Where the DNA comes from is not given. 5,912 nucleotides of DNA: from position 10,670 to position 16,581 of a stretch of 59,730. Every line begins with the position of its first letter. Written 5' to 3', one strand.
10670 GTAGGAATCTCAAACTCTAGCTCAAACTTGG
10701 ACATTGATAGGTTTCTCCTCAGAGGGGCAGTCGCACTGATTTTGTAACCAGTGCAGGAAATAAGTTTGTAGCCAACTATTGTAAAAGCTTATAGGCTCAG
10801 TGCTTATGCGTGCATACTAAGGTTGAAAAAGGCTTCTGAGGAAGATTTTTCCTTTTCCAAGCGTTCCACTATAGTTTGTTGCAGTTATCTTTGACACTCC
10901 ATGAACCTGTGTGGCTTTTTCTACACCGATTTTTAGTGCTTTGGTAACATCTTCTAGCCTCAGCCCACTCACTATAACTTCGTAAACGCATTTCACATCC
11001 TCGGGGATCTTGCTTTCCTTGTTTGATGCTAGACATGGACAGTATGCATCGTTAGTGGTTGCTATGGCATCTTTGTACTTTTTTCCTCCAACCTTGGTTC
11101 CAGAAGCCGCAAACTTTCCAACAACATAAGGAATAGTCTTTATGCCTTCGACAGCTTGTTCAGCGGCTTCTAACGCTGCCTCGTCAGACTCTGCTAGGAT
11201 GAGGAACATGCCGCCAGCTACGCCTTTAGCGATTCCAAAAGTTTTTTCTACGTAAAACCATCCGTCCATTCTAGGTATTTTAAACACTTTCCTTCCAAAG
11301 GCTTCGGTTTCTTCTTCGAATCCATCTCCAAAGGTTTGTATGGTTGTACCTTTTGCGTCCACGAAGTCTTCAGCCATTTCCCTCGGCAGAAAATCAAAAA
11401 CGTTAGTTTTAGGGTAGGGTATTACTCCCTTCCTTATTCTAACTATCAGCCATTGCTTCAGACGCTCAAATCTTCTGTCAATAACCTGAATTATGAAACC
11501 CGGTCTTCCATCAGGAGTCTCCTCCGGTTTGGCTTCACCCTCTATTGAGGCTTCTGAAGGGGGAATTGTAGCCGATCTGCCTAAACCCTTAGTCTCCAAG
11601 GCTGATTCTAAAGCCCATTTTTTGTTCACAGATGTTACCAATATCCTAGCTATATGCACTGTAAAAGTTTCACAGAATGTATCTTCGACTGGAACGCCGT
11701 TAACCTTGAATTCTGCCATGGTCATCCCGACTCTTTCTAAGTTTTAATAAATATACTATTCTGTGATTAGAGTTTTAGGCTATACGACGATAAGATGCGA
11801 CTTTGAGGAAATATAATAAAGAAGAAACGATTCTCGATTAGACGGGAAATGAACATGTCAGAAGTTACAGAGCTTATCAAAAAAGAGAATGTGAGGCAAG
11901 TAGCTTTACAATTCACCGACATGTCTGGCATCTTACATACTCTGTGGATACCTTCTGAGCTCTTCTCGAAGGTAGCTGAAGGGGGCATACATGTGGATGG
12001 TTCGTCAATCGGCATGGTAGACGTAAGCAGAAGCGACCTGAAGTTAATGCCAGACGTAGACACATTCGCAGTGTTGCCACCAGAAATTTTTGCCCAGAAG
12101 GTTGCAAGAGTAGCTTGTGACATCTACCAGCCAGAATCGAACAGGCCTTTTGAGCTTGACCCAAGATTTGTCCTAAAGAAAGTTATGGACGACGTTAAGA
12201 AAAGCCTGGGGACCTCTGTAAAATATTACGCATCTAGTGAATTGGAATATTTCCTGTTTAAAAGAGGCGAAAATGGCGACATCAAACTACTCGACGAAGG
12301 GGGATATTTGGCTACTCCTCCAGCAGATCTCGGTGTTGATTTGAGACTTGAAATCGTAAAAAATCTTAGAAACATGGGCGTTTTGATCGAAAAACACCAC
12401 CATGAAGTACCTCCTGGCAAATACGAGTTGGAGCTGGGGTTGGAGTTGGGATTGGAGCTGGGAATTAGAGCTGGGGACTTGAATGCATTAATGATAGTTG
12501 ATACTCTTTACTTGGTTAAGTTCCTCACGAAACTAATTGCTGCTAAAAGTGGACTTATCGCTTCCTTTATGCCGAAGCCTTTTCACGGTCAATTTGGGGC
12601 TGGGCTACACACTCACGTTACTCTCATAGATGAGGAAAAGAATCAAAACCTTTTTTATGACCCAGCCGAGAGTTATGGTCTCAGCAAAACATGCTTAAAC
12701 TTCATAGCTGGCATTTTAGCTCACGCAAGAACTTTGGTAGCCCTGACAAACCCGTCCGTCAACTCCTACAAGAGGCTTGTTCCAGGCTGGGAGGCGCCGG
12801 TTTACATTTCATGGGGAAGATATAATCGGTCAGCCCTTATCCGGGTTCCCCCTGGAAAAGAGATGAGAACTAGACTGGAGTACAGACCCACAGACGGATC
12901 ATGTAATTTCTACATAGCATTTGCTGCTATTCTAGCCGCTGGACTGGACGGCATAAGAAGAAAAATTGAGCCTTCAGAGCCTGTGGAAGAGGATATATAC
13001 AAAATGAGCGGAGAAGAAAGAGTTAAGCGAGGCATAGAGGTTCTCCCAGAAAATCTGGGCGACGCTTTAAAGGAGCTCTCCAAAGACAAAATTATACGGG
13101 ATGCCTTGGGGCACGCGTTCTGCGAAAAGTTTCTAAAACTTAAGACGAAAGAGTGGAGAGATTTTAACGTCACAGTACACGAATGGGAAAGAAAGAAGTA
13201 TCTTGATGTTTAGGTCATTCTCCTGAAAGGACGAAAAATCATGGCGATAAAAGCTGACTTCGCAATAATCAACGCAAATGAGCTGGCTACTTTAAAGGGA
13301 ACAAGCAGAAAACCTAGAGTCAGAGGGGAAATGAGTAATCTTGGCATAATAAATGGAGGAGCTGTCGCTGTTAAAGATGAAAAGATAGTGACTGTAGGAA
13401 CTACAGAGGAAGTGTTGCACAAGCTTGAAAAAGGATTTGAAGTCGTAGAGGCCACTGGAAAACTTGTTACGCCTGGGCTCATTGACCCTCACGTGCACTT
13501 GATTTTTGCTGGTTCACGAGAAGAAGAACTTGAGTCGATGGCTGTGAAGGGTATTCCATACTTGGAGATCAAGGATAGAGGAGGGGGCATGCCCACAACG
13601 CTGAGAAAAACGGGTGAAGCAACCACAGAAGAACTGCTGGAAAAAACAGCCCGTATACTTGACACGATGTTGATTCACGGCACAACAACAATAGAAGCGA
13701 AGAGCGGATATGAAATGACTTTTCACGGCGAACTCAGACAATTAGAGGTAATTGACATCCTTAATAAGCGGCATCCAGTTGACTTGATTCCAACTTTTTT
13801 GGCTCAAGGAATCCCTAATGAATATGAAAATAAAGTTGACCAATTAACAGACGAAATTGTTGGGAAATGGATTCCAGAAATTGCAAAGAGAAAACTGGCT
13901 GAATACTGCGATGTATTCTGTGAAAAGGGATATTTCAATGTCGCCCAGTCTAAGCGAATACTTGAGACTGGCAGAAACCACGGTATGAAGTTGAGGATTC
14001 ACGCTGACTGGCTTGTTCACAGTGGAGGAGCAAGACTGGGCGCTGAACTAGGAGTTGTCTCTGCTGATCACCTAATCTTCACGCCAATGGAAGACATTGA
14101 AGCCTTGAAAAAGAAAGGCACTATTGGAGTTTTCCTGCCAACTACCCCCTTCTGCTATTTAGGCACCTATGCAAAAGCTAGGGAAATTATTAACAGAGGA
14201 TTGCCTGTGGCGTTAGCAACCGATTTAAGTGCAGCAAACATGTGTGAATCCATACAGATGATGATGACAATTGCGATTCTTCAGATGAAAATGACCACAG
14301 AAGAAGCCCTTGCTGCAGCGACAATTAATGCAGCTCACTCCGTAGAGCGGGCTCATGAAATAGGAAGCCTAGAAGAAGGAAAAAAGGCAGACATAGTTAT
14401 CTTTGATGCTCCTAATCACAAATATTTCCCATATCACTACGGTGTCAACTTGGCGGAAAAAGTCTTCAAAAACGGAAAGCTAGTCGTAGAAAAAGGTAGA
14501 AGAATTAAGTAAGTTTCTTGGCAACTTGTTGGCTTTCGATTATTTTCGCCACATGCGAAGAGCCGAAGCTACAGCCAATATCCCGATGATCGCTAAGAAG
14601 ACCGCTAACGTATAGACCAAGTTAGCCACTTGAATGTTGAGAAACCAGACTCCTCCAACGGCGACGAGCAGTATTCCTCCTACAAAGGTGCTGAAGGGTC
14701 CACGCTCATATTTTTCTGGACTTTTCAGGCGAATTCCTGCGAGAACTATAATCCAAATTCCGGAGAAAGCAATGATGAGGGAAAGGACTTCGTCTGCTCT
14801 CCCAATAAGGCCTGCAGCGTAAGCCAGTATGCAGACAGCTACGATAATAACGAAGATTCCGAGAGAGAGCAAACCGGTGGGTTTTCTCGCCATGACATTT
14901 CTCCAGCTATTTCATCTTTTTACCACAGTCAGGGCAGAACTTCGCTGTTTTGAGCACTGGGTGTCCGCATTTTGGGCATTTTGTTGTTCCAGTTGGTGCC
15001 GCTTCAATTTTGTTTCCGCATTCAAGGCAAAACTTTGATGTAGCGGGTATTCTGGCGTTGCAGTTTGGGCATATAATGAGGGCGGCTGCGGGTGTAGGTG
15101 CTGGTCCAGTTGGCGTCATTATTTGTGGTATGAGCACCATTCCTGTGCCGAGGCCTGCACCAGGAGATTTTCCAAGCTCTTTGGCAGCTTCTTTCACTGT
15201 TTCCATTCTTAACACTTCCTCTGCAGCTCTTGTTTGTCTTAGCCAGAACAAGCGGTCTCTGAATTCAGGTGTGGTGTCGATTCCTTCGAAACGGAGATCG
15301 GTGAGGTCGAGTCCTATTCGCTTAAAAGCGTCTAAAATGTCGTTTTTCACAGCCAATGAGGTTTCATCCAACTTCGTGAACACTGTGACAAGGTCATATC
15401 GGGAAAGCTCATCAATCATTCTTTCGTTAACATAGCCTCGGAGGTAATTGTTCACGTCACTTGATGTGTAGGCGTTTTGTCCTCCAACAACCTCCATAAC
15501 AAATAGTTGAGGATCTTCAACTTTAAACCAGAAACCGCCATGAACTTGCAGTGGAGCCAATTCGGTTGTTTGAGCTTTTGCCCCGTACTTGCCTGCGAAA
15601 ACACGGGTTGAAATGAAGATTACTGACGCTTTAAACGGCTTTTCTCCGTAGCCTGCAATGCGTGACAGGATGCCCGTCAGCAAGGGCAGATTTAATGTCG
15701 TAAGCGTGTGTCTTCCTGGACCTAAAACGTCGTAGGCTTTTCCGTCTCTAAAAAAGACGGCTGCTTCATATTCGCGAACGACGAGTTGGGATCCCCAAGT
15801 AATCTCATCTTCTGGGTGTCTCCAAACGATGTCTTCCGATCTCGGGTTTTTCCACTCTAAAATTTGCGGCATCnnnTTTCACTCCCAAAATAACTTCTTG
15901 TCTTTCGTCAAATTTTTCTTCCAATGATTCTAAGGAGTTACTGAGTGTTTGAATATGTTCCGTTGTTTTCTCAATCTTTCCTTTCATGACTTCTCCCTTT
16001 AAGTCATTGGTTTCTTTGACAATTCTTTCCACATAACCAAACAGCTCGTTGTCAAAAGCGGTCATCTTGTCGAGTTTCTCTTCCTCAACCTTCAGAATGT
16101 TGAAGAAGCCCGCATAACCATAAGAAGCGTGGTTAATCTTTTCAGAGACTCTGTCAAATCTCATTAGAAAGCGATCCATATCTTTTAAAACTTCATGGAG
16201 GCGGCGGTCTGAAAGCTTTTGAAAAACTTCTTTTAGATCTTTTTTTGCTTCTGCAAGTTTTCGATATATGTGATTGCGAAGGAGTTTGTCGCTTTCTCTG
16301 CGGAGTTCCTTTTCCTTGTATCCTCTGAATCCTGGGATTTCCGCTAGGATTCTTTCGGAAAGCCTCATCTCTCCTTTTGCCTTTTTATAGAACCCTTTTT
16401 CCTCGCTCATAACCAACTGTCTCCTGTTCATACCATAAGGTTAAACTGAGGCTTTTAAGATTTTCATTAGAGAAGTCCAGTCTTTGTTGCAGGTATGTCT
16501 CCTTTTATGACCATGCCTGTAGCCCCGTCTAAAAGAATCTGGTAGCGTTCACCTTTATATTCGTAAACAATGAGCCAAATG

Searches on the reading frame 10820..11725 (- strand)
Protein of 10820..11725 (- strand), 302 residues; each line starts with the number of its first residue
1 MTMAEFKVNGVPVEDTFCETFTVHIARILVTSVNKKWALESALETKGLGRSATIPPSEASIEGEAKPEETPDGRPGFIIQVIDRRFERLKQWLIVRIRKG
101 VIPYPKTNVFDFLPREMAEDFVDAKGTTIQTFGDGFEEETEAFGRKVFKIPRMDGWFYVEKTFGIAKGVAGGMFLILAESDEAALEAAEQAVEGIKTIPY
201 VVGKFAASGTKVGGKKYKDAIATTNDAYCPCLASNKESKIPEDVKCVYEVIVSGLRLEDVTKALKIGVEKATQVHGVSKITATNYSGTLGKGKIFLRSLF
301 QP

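Call 23: search_protein_families(library=ncbifam, proteins=[window:10820-11725:-], max_evalue=1e-8)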
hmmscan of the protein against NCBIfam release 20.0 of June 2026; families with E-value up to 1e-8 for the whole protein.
window:10820-11725:- (302 aa): 2 families
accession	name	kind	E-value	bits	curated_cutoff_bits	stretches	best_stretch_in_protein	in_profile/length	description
NF002554.0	PRK02114.1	subfamily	8.8e-88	294.6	297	1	7-300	2-296/297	formylmethanofuran--tetrahydromethanopterin N-formyltransferase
TIGR03119.1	one_C_fhcD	equivalog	5.5e-84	282.1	292.6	1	13-298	1-287/288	formylmethanofuran--tetrahydromethanopterin N-formyltransferase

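Call 24: search_solved_structures(query=window:10820-11725:-, max_evalue=0.001, show_alignments=1)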
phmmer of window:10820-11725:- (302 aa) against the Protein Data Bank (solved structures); distinct sequences matched with E-value up to 0.001: 4.
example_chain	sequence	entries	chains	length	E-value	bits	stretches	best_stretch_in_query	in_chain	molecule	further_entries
1ftr_A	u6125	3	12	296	1.8e-75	257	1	7-300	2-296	FORMYLMETHANOFURAN:TETRAHYDROMETHANOPTERIN FORMYLTRANSFERASE | Formylmethanofuran--tetrahydromethanopterin formyltransferase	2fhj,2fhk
1m5s_A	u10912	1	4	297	1.8e-70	240.6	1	7-300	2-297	Formylmethanofuran--tetrahydromethanopterin formyltransferase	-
1m5h_A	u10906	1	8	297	5.4e-69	235.8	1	7-300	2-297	Formylmethanofuran--tetrahydromethanopterin formyltransferase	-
6s6y_D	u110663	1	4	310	2e-43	151.8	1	5-301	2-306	Formylmethanofuran--tetrahydromethanopterin formyltransferase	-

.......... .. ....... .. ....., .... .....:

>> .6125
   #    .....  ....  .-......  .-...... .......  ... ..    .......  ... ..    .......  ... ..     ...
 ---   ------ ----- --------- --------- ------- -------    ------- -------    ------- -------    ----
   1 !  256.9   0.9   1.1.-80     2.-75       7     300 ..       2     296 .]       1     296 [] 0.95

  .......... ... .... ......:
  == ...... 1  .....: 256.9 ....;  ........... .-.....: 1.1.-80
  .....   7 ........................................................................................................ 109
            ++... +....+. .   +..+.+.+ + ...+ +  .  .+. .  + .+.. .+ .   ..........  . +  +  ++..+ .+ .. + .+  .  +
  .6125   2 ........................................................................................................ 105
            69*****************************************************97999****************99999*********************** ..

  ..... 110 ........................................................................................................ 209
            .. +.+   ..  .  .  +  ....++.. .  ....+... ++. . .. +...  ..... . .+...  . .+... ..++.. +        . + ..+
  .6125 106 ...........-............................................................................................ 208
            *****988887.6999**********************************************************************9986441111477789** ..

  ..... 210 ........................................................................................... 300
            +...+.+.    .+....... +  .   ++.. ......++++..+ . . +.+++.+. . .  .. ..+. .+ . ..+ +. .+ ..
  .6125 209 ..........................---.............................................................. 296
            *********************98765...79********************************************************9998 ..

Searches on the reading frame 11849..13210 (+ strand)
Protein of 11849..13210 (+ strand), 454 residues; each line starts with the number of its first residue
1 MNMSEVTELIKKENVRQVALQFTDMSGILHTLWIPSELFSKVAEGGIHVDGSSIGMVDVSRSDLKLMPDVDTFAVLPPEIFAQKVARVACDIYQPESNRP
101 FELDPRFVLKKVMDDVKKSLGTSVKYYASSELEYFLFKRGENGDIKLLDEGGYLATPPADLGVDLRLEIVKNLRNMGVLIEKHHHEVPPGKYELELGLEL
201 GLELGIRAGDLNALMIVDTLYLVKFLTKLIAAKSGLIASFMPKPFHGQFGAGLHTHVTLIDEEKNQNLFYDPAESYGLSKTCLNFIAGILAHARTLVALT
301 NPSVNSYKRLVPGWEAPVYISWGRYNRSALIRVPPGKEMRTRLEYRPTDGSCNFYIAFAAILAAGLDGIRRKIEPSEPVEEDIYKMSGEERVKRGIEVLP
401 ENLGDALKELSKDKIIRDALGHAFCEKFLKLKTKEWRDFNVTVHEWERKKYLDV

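Call 23: search_protein_families(library=ncbifam, proteins=[window:11849-13210:+], max_evalue=1e-8)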
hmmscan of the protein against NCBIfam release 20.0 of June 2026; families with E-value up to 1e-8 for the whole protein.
window:11849-13210:+ (454 aa): 4 families
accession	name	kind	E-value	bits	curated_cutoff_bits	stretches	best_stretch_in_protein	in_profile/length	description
TIGR00653.1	GlnA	equivalog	1e-134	449.8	429.15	1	5-453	2-462/462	type I glutamate--ammonia ligase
TIGR03105.1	gln_synth_III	equivalog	1.1e-93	314.2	469.6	1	7-453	2-435/435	type III glutamate--ammonia ligase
NF045547.1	GGputSyn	equivalog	1.3e-91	307.5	650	1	4-447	3-438/438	gamma-glutamylputrescine synthetase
NF007006.0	PRK09469.1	equivalog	1.3e-74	251.5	845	2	150-452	177-467/469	glutamate--ammonia ligase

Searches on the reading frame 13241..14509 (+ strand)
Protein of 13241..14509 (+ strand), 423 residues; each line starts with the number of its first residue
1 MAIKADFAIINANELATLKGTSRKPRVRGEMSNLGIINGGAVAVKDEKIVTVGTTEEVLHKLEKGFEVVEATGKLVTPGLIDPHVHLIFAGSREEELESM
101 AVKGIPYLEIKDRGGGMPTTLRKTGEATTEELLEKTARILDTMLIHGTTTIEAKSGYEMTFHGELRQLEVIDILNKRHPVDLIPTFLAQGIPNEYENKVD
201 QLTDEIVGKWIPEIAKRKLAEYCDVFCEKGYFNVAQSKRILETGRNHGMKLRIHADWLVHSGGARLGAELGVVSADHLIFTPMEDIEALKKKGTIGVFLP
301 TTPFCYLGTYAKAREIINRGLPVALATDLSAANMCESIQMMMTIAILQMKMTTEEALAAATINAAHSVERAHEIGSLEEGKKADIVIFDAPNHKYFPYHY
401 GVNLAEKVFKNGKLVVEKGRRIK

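Call 23: search_protein_families(library=ncbifam, proteins=[window:13241-14509:+], max_evalue=1e-8)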
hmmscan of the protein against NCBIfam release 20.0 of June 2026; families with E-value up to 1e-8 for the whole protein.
window:13241-14509:+ (423 aa): 23 families
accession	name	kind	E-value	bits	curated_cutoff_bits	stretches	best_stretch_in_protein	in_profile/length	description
TIGR01224.1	hutI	equivalog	2.8e-120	401.6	298.15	1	38-413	2-376/377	imidazolonepropionase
NF006679.0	PRK09228.1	subfamily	1.4e-21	76.8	351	2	276-394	269-391/433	guanine deaminase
TIGR02967.1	guan_deamin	equivalog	9.9e-21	74.2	375.4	1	277-393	245-365/401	guanine deaminase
NF006689.0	PRK09237.1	equivalog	6.9e-19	67.7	371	1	310-392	255-339/383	amidohydrolase/deacetylase family metallohydrolase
NF006055.0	PRK08203.1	equivalog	1e-18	67.2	532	1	277-395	273-397/455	8-oxoguanine deaminase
NF005557.0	PRK07228.1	equivalog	2.1e-18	66.3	522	1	276-409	254-395/445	5'-deoxyadenosine deaminase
NF006056.0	PRK08204.1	subfamily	3.7e-18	65.5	391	1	342-402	333-393/449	hypothetical protein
NF005540.0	PRK07203.1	equivalog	1.1e-17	63.8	444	0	276-390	260-379/444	putative aminohydrolase SsnA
TIGR03314.1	Se_ssnA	subfamily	8.2e-17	61.2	455.5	0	275-389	258-377/441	putative selenium metabolism protein SsnA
NF006549.0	PRK09045.1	equivalog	6.6e-16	58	540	1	275-400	257-390/444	TRZ/ATZ family hydrolase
NF011990.0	PRK15446.2-6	subfamily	1.3e-13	50.4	233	0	312-418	291-385/390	alpha-D-ribose 1-methylphosphonate 5-triphosphate diphosphatase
NF051886.1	XaaProDiPepCaul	equivalog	5.5e-13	48.7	500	0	346-389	331-374/398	Xaa-Pro dipeptidase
NF009060.0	PRK12394.1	equivalog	6.3e-13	48.3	442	0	313-393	259-343/381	metallo-dependent hydrolase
NF004995.0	PRK06380.1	subfamily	1.8e-12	47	567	0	274-402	239-374/418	metal-dependent hydrolase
NF006269.1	PRK08418.1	equivalog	9.1e-12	44.4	320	0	33-91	15-71/408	aminofutalosine deaminase family hydrolase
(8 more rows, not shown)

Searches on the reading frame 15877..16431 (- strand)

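Call 23: search_protein_families(library=ncbifam, proteins=[window:15877-16431:-], max_evalue=1e-8)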
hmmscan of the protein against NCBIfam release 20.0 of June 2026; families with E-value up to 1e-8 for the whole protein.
window:15877-16431:- (185 aa): 1 family
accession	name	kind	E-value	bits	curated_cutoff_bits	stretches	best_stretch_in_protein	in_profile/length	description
NF047596.1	LIMLP_15305_fam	equivalog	1.1e-12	48.2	210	1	15-182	11-174/175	LIMLP_15305 family protein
